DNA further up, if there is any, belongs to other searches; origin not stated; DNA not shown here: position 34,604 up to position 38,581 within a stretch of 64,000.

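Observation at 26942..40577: Atypical carbohydrate-uptake locus: one giant CBM-bearing SBP, two permease pairs and two large accessory proteins, with no ATPase or regulator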

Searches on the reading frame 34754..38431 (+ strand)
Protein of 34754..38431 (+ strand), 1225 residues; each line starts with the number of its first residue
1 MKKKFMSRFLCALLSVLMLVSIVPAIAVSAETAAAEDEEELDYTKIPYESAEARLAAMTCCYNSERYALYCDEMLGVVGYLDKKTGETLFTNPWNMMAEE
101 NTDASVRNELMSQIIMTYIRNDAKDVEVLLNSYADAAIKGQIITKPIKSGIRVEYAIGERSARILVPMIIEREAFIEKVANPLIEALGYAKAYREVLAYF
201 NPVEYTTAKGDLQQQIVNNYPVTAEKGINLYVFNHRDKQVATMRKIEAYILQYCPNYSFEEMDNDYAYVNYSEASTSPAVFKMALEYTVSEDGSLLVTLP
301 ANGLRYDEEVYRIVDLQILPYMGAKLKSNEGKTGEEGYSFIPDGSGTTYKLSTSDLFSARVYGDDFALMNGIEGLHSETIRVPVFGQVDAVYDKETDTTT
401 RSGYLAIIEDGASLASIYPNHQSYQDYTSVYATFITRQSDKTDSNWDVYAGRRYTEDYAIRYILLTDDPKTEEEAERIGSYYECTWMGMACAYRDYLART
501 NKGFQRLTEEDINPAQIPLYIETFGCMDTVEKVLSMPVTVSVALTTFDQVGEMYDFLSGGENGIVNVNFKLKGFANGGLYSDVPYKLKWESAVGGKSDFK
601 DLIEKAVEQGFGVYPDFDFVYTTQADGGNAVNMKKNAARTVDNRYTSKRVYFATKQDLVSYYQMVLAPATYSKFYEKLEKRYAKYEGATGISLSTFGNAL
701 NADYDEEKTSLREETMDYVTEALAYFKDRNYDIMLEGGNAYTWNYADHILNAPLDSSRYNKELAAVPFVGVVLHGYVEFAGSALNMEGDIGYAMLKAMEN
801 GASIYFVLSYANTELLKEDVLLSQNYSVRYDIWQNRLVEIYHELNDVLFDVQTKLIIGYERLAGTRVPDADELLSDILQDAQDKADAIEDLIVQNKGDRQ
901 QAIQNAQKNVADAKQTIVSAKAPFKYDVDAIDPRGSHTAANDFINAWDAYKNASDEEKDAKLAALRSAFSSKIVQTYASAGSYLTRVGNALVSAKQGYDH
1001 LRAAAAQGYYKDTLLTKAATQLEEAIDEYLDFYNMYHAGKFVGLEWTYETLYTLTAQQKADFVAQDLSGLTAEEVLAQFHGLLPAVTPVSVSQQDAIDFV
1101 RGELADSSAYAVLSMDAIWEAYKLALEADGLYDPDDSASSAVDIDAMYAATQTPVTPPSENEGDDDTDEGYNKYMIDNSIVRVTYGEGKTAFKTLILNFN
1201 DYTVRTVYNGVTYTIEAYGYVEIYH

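Call 3: search_protein_families(library=pfam, proteins=[window:34754-38431:+], max_evalue=0.01)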
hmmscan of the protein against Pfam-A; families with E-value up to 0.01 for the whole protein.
window:34754-38431:+ (1225 aa): 1 family
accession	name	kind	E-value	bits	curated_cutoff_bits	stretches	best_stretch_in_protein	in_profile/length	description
PF18952.6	DUF5696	-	3.4e-123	412.8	25.6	1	263-864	7-578/612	Family of unknown function (DUF5696)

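Call 8: search_protein_families(library=ncbifam, proteins=[window:34754-38431:+], max_evalue=1)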
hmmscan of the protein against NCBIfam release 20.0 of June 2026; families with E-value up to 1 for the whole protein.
window:34754-38431:+ (1225 aa): 3 families
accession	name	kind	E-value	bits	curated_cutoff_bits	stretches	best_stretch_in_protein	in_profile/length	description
NF006256.0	PRK08404.1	equivalog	0.0089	16.2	107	1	854-910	6-63/103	V-type ATP synthase subunit H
NF047840.1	lipo_Ag473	exception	0.02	15.6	100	1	875-960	52-134/136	Ag473 family lipoprotein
NF047449.1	Lepto_FcpA_rel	equivalog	0.041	13.1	200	1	904-1062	67-228/266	FcpA-related putative periplasmic flagellar protein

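Call 10: search_solved_structures(query=window:34754-38431:+, max_evalue=1)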
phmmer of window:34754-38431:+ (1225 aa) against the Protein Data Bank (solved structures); distinct sequences matched with E-value up to 1: 0.

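Call 12: find_related_loci(query=window:34754-38431:+, collection=genome_contigs, flank=10000)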
Query window:34754-38431:+ (1225 aa) in genome_contigs; peptide patterns used: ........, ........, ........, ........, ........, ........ (x = any residue, [..] = any of these).
43 stretches matched a pattern; 13 encode a relative of the query (tblastn E <= 1e-3); 13 distinct loci.
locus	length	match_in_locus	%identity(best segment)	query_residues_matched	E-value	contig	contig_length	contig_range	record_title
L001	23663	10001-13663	50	4-1225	0e+0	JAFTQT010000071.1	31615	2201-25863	MAG: Clostridia bacterium isolate RGIG4064 Roe_deer_Cecum.Co__c975159, whole genome shotgun sequence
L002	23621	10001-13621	50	1-1215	0e+0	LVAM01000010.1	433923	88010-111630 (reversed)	MAG: Clostridiales bacterium Firm_07 Firm_07_contig_293535, whole genome shotgun sequence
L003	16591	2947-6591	50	4-1225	0e+0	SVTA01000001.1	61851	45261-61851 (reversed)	MAG: Oscillospiraceae bacterium isolate SIG683 NODE_11609_length_61851_cov_1.836093, whole genome shotgun sequence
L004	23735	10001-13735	48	1-1223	0e+0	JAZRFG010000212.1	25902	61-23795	MAG: Eubacteriales bacterium isolate T1900045495_YK20190189.MAGScoT_cleanbin_000018 SGB_7432_k141_3452837, whole genome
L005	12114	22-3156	52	198-1225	0e+0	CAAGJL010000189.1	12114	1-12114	MAG TPA_asm: Clostridia bacterium, isolate HGM12709, WGS project CAAGJL010000000 data, contig: SRS476291_65_k119_189374,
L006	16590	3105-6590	54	3-1225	0e+0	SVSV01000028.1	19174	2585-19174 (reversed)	MAG: Oscillospiraceae bacterium isolate SIG678 NODE_52627_length_19174_cov_1.958261, whole genome shotgun sequence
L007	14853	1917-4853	38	2-876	0e+0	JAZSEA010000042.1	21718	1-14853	MAG: Eubacteriales bacterium isolate T1900044594_TS20190060.MAGScoT_cleanbin_000007 SGB_645_k141_495037, whole genome sh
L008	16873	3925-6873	39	2-876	0e+0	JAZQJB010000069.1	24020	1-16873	MAG: Eubacteriales bacterium isolate T1900044621_TS20190087.MAGScoT_cleanbin_000038 SGB_892_k141_505679, whole genome sh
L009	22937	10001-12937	38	2-876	0e+0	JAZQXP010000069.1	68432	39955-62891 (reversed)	MAG: Eubacteriales bacterium isolate T1900045161_TC20190155.MAGScoT_cleanbin_000078 SGB_5076_k141_434099, whole genome s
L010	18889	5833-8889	38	2-922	0e+0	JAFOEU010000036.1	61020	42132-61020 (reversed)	MAG: Clostridia bacterium isolate RGIG402 Dairy_cattle_Colon-5__c260326, whole genome shotgun sequence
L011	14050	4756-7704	38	2-876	0e+0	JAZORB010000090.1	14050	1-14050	MAG: Eubacteriales bacterium isolate T1900045563_YK20190257.MAGScoT_cleanbin_000033 SGB_7919_k141_748438, whole genome s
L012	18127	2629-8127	38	2-1223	0e+0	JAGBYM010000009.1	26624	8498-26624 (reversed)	MAG: Clostridia bacterium isolate RGIG9562 Yak_Colon-3__c90242, whole genome shotgun sequence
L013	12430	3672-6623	38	2-876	0e+0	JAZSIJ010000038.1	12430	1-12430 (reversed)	MAG: Eubacteriales bacterium isolate T1900044572_TS20190038.MAGScoT_cleanbin_000032 SGB_440_k141_906594, whole genome sh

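Call 18: find_homologous_proteins(query=window:34754-38431:+)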
Query window:34754-38431:+ (1225 aa): 505 proteins with E <= 0.001 among 8000 candidates; the best 120 are listed.
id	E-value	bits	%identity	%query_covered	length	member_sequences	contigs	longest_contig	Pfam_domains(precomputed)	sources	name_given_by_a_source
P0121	0.0e+0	2744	100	100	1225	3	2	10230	PF18952.7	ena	-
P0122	0.0e+0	1336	54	100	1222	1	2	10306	PF18952.7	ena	-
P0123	0.0e+0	1311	54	100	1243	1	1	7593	PF18952.7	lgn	-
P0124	0.0e+0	1284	52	100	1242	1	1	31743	PF18952.7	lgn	-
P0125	0.0e+0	1283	52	100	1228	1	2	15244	PF18952.7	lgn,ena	-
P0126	0.0e+0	1283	52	100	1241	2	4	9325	PF18952.7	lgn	-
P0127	0.0e+0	1279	51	100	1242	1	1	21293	PF18952.7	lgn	-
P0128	0.0e+0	1272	51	100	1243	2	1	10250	PF18952.7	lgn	-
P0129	0.0e+0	1267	52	100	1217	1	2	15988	PF18952.7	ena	-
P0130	0.0e+0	1265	52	100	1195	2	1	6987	PF18952.7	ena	-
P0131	0.0e+0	1263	52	100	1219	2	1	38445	PF18952.7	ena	-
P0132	0.0e+0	1262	51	99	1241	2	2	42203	PF18952.7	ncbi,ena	-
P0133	0.0e+0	1258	52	100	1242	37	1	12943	PF18952.7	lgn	-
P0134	0.0e+0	1248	52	100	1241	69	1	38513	PF18952.7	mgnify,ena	mgnify:CR=1 FL=1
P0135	0.0e+0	1247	52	100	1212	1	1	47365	PF18952.7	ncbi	-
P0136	0.0e+0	1244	63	71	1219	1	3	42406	PF18952.7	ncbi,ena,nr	ncbi:MAG: hypothetical protein IJY50_07070 [Clostridia bacterium]|nr:hypothetical protein [Clostridi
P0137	0.0e+0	1244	57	82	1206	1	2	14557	PF18952.7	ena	-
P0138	0.0e+0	1241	51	100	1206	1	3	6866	PF18952.7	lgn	-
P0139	0.0e+0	1240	52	100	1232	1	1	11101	PF18952.7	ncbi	-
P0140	0.0e+0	1231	51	100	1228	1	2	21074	PF18952.7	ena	-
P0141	0.0e+0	1213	49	100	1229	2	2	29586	PF18952.7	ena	-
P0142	0.0e+0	1212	51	100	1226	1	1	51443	PF18952.7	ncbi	-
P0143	0.0e+0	1205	51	100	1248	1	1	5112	PF18952.7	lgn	-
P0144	0.0e+0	1201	50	100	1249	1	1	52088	PF18952.7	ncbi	-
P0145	0.0e+0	1201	50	100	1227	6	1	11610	PF18952.7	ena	-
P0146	0.0e+0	1193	50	100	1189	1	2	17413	PF18952.7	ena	-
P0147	0.0e+0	1193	50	100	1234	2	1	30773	PF18952.7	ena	-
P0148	0.0e+0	1191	50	100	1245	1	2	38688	PF18952.7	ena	-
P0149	0.0e+0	1190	50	100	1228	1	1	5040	PF18952.7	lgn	-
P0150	0.0e+0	1189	51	100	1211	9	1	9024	PF18952.7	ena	-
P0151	0.0e+0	1188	50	100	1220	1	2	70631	PF18952.7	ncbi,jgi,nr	ncbi:MAG: hypothetical protein E7644_00285 [Ruminococcaceae bacterium]|nr:hypothetical protein [Osci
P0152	0.0e+0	1186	49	100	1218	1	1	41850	PF18952.7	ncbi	-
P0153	0.0e+0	1185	49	100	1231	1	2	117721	PF18952.7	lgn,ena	-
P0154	0.0e+0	1185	50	100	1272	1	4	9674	PF18952.7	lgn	-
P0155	0.0e+0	1184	50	100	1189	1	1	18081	PF18952.7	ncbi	-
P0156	0.0e+0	1182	49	100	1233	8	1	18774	PF18952.7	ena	-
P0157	0.0e+0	1181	50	100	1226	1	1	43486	PF18952.7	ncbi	-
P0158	0.0e+0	1178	49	100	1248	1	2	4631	PF18952.7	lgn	-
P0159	0.0e+0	1178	50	100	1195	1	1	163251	PF18952.7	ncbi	-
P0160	0.0e+0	1176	50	100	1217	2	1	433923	PF18952.7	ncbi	-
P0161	0.0e+0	1175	48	100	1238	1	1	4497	PF18952.7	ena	-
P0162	0.0e+0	1175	49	100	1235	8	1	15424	PF18952.7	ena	-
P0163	0.0e+0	1172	57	74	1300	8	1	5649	PF18952.7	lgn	-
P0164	0.0e+0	1169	54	85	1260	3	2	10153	PF18952.7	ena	-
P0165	0.0e+0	1164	50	100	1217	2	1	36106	PF18952.7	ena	-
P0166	0.0e+0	1162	49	100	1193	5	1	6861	PF18952.7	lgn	-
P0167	0.0e+0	1162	57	74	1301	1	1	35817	PF18952.7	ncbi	-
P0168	0.0e+0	1160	49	100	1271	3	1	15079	PF18952.7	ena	-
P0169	0.0e+0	1157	49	100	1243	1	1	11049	PF18952.7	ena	-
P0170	0.0e+0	1155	49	100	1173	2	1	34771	PF18952.7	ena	-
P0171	0.0e+0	1154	49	100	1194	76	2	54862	PF18952.7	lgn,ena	-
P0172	0.0e+0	1154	49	100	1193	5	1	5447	PF18952.7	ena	-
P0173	0.0e+0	1151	48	100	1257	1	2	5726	PF18952.7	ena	-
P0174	0.0e+0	1151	49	100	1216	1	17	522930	PF18952.7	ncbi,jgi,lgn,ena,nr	ncbi:MAG: hypothetical protein E7585_00990 [Ruminococcaceae bacterium]|nr:hypothetical protein [Osci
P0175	0.0e+0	1144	49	99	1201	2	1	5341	PF18952.7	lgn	-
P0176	0.0e+0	1144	47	100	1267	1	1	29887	PF18952.7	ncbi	-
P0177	0.0e+0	1142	49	100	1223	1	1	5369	PF18952.7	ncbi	-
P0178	0.0e+0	1141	48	100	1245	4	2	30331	PF18952.7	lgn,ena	-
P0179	0.0e+0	1141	49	100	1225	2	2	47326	PF18952.7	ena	-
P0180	0.0e+0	1131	49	99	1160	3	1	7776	PF18952.7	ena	-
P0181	0.0e+0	1129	48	100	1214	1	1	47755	PF18952.7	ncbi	-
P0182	0.0e+0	1129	57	74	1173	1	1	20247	PF18952.7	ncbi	-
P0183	0.0e+0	1127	55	80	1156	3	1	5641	PF18952.7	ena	-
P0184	0.0e+0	1126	47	100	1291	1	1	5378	PF18952.7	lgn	-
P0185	0.0e+0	1125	49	100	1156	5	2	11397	PF18952.7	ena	-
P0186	0.0e+0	1124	48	100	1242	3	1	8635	PF18952.7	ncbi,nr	ncbi:MAG: hypothetical protein J6U87_06015 [Clostridia bacterium]|nr:hypothetical protein [Clostridi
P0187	0.0e+0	1122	60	70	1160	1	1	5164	PF18952.7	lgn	-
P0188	0.0e+0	1120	59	70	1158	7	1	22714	PF18952.7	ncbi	-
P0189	0.0e+0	1119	49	99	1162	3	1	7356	PF18952.7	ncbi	-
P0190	0.0e+0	1119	48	100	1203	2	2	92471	PF18952.7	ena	-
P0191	0.0e+0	1119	48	100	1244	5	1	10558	PF18952.7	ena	-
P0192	0.0e+0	1115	47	100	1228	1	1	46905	PF18952.7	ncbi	-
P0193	0.0e+0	1115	56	75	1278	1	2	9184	PF18952.7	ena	-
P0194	0.0e+0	1114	49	99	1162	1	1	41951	PF18952.7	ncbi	-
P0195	0.0e+0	1113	57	72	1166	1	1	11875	PF18952.7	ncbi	-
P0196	0.0e+0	1110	55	76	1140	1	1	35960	PF18952.7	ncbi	-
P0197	0.0e+0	1107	53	81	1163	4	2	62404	PF18952.7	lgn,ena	-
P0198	0.0e+0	1105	47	100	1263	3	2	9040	PF18952.7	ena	-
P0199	0.0e+0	1105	53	80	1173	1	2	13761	PF18952.7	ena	-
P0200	0.0e+0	1104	49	97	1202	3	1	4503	PF18952.7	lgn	-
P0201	0.0e+0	1097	48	99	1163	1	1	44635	PF18952.7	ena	-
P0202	0.0e+0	1096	48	100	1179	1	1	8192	PF18952.7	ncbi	-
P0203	0.0e+0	1093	47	100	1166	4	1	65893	PF18952.7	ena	-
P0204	0.0e+0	1088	47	100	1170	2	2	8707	PF18952.7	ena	-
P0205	0.0e+0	1086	47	100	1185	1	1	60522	PF18952.7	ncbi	-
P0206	0.0e+0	1084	47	100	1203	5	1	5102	PF18952.7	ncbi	-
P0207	0.0e+0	1079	47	100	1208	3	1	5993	PF18952.7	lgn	-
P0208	0.0e+0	1075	46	100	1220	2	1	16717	PF18952.7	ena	-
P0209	0.0e+0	1070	46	100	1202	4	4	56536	PF18952.7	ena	-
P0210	0.0e+0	1068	48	100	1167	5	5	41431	PF18952.7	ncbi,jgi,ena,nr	ncbi:MAG: hypothetical protein E7650_06240 [Ruminococcaceae bacterium]|nr:hypothetical protein [Osci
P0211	0.0e+0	1060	54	75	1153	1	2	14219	PF18952.7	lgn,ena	-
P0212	0.0e+0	1058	49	84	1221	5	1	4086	PF18952.7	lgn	-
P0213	0.0e+0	1049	46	100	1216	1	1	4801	PF18952.7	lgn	-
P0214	0.0e+0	1048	46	100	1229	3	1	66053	PF18952.7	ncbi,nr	ncbi:MAG: hypothetical protein IJC99_07195 [Clostridia bacterium]|nr:hypothetical protein [Clostridi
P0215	0.0e+0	1048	47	100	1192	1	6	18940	PF18952.7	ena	-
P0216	0.0e+0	1046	46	100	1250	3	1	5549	PF18952.7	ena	-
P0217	0.0e+0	1044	50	87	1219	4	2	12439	PF18952.7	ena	-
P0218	0.0e+0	1044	46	100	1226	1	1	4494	PF18952.7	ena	-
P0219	0.0e+0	1043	53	74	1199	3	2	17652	PF18952.7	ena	-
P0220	0.0e+0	1039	47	100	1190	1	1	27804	PF18952.7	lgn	-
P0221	0.0e+0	1034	45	100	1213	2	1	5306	PF18952.7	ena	-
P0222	0.0e+0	1017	45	100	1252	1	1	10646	PF18952.7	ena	-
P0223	0.0e+0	1014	52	78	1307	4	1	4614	PF18952.7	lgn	-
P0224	3.4e-298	1011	44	100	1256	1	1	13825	PF18952.7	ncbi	-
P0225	6.5e-298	1010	44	100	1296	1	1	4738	PF18952.7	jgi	-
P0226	1.6e-297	1008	44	100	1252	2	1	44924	PF18952.7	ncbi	-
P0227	6.2e-294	996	43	100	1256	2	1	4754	PF18952.7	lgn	-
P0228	1.4e-291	989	52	4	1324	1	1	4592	PF18952.7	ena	-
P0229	9.4e-291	986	47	93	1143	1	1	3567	PF18952.7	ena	-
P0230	2.6e-290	985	43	100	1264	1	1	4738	PF18952.7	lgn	-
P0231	3.0e-289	981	50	82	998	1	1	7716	PF18952.7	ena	-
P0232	1.0e-286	973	50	80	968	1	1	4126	PF18952.7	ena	-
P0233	2.1e-285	968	52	73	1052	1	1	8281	PF18952.7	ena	-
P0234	2.7e-211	723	40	77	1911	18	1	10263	PF18952.7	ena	-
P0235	1.0e-209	718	40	76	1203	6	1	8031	PF18952.7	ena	-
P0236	5.5e-209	715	39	75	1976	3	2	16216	PF18952.7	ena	-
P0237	7.1e-209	715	38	79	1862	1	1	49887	PF18952.7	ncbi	-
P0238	1.4e-208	714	42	72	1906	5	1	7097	PF18952.7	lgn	-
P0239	9.1e-208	711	41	71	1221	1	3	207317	PF18952.7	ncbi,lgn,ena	-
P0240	1.7e-207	710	42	71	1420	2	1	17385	PF18952.7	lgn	-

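Call 24: search_solved_structures(query=A1, max_evalue=1)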
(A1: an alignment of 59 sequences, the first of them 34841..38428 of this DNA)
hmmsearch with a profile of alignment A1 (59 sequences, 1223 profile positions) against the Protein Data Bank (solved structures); distinct sequences matched with E-value up to 1: 13.
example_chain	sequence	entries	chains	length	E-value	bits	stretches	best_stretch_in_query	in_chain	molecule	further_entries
9fqr_Qt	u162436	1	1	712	0.17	13.1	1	882-1135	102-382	Dynein regulatory complex protein 1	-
7zr2_A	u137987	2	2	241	0.22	12.7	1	890-1004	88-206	Spike protein S2',Chimeric protein mimic of SARS-CoV-2 Spike HR1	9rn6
8rve_0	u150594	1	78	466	0.26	12.5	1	861-1073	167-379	Vimentin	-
4uos_A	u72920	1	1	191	0.27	12.4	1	870-1031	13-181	DESIGNED HELICAL BUNDLE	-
2etd_A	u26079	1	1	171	0.37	12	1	906-1036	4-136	lemA protein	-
2gd5_A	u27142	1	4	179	0.39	11.9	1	861-1000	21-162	Charged multivesicular body protein 3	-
4tko_B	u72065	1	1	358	0.6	11.3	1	891-1030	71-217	EmrA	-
1szi_A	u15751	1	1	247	0.63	11.2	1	893-1036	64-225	mannose-6-phosphate receptor binding protein 1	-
3s84_A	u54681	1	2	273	0.64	11.2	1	858-1036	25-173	Apolipoprotein A-IV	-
3fh0_A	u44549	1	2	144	0.76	11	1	162-245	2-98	putative universal stress protein KPN_01444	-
9ce3_C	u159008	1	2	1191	0.8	10.9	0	877-1123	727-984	Hamartin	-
2xzr_A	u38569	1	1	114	0.89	10.7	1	889-994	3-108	IMMUNOGLOBULIN-BINDING PROTEIN EIBD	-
9s4q_25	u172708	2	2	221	0.97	10.6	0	879-986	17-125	Kinetochore protein SPC25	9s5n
